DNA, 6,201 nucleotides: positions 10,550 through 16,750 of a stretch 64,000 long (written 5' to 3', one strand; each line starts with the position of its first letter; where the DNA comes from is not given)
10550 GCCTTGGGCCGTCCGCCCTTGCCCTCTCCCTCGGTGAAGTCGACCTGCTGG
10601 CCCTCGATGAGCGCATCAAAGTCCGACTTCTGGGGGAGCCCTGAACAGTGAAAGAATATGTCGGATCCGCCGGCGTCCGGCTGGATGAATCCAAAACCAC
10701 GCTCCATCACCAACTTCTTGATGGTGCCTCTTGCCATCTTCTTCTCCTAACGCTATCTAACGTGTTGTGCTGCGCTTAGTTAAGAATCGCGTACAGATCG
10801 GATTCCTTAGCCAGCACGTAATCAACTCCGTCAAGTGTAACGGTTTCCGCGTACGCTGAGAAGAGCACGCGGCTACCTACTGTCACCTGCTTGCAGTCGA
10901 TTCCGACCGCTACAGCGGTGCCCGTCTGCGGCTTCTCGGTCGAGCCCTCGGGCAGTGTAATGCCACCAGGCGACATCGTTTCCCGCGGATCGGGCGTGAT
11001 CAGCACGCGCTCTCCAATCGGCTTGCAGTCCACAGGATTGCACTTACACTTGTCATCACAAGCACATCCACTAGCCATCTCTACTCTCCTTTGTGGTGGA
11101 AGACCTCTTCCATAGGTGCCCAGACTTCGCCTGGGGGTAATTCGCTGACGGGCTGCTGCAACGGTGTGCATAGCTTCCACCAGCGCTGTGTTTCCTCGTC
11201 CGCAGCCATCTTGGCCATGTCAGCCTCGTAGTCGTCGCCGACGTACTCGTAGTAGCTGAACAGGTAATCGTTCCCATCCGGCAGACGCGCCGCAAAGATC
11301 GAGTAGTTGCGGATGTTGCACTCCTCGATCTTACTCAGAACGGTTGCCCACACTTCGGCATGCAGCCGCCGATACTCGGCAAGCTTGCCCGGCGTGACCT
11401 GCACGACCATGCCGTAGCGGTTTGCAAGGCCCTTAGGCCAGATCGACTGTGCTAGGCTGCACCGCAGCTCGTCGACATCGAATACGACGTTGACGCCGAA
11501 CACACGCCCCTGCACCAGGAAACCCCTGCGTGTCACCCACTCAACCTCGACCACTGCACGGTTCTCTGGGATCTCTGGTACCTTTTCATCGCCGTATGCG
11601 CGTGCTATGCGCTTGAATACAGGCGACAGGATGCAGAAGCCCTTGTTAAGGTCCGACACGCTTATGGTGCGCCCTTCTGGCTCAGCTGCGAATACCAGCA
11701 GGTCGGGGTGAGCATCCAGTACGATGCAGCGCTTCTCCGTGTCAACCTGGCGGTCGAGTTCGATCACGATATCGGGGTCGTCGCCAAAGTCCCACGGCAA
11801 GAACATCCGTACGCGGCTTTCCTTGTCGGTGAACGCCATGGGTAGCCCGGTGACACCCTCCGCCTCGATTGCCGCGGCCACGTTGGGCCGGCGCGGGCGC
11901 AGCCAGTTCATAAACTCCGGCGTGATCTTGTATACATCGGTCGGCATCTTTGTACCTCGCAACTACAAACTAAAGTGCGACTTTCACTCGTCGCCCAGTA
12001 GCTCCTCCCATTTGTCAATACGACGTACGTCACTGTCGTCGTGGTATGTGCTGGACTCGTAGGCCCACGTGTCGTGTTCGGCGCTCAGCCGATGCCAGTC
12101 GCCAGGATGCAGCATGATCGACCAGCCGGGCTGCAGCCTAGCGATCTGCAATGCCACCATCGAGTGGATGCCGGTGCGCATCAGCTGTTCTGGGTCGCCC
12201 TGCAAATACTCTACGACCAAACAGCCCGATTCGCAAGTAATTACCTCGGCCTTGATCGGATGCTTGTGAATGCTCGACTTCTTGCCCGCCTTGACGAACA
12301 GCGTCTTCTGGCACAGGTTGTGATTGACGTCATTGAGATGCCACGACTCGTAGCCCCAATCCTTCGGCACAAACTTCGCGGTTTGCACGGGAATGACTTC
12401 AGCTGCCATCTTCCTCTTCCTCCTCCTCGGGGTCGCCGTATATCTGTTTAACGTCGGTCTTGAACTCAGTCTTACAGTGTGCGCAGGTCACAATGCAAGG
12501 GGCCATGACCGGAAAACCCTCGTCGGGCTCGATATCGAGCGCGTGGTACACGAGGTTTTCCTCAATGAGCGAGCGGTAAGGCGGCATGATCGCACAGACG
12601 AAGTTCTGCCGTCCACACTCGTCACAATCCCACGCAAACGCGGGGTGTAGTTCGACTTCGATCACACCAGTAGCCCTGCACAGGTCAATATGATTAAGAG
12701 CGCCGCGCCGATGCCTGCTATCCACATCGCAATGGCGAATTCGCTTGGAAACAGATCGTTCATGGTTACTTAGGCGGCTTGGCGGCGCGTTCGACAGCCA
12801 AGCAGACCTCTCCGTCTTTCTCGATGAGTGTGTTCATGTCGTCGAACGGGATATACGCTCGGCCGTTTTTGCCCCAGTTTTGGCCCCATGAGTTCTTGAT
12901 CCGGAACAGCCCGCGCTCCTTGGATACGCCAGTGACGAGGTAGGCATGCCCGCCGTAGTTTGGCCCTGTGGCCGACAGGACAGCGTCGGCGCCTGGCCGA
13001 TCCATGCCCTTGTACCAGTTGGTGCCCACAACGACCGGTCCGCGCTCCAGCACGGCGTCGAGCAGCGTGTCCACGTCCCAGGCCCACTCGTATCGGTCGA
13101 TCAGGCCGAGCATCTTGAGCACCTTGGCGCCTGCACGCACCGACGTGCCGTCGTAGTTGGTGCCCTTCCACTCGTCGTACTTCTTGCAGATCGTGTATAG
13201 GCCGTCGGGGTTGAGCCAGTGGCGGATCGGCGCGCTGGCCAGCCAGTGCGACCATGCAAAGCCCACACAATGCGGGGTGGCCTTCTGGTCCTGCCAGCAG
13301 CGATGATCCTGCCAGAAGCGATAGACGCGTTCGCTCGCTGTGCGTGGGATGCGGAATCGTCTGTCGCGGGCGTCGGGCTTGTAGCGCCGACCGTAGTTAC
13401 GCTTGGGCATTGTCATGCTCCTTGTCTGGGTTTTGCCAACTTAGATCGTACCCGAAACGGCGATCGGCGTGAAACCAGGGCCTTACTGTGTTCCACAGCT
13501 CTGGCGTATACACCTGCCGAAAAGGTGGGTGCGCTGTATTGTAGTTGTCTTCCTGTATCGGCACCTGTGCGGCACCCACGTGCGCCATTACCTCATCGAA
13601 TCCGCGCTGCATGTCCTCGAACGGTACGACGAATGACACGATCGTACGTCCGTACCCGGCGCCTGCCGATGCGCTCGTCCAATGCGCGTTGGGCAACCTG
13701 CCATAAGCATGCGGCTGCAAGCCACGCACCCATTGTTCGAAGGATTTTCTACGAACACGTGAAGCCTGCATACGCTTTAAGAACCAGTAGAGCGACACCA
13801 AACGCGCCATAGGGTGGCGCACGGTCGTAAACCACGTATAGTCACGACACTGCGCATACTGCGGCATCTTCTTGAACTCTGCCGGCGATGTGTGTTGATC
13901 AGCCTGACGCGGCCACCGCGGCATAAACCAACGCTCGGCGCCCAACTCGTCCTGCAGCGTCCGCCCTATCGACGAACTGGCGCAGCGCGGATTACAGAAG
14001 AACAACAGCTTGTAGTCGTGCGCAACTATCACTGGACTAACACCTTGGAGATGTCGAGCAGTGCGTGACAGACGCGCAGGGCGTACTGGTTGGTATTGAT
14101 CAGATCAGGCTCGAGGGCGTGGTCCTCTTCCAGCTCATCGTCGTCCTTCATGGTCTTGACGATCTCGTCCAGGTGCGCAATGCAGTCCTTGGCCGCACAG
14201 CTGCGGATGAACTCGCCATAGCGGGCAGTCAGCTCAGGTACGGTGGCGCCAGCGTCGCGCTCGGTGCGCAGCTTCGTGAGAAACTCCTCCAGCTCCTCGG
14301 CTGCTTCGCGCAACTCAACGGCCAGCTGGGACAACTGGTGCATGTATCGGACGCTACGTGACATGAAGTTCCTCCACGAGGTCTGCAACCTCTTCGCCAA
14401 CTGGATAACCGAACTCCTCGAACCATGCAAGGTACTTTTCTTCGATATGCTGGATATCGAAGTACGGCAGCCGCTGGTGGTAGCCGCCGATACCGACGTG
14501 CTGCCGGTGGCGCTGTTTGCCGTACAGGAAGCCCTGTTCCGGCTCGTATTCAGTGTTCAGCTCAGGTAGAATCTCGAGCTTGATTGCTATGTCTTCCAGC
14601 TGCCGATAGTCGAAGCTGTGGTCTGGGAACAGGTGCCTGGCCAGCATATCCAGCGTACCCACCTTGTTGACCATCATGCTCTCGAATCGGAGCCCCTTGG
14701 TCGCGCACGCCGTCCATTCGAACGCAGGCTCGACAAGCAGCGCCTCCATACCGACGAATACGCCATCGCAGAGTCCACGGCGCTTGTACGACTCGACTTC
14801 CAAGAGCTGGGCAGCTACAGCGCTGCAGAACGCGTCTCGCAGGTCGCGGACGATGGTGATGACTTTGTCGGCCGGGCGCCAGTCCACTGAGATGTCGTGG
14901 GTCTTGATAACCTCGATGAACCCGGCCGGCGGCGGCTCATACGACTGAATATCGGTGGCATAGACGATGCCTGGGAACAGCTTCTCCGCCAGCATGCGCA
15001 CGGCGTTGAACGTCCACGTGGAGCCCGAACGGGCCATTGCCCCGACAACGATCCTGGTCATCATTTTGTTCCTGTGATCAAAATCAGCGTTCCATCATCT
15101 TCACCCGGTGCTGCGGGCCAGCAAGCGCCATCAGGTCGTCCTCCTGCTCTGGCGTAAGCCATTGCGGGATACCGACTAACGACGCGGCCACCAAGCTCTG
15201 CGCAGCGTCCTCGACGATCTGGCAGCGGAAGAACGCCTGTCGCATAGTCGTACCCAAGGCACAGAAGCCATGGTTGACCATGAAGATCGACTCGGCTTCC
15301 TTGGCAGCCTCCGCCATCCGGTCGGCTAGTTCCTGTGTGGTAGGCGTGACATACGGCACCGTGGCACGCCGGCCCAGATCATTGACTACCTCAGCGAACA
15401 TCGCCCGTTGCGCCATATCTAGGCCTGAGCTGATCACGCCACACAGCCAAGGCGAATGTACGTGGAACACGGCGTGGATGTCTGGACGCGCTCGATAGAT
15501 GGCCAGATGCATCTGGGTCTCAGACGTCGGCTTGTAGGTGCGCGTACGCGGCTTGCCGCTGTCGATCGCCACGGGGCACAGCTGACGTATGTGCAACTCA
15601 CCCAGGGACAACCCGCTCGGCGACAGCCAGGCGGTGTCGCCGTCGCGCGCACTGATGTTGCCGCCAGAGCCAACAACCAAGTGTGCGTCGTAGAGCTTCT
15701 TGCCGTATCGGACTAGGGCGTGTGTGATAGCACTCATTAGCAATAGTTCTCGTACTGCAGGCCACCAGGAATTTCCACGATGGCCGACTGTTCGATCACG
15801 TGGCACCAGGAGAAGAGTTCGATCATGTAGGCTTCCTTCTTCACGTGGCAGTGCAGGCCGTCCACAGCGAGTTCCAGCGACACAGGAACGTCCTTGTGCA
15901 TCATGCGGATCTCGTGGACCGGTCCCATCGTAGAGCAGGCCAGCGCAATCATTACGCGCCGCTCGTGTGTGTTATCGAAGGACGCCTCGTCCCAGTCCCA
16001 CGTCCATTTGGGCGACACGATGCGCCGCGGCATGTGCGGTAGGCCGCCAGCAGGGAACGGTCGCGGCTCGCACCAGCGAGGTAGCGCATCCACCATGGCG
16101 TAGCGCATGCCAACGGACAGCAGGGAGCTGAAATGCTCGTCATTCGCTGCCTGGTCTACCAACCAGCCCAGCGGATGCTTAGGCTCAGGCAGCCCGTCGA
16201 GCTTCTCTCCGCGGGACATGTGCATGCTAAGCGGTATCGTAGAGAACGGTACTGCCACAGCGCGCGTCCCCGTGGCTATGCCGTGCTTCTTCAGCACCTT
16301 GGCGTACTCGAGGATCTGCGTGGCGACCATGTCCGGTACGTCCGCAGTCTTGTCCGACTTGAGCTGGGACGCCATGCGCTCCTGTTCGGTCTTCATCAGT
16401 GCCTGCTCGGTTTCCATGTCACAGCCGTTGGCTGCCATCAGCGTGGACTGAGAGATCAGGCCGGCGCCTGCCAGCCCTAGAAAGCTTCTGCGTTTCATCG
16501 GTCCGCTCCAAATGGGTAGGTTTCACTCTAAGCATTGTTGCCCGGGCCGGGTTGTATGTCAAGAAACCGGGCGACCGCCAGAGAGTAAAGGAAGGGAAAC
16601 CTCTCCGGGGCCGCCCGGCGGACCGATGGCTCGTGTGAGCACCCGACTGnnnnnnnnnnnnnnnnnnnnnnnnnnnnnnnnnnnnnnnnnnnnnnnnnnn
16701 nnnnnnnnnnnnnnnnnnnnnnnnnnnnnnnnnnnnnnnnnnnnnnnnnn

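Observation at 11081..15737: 6-deoxyhexose (rhamnose/fucose) handling genes beside the sulfation/GT island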

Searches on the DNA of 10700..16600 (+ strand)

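Call 8: search_dna_similar(query=window:10700-16600:+, collection=phages, mode=distant, max_rows=15)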
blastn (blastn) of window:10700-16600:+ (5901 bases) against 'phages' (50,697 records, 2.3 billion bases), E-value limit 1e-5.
No match.
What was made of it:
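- Tried and rejected: Comparing the region with 50,697 phage records found nothing (call 8).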
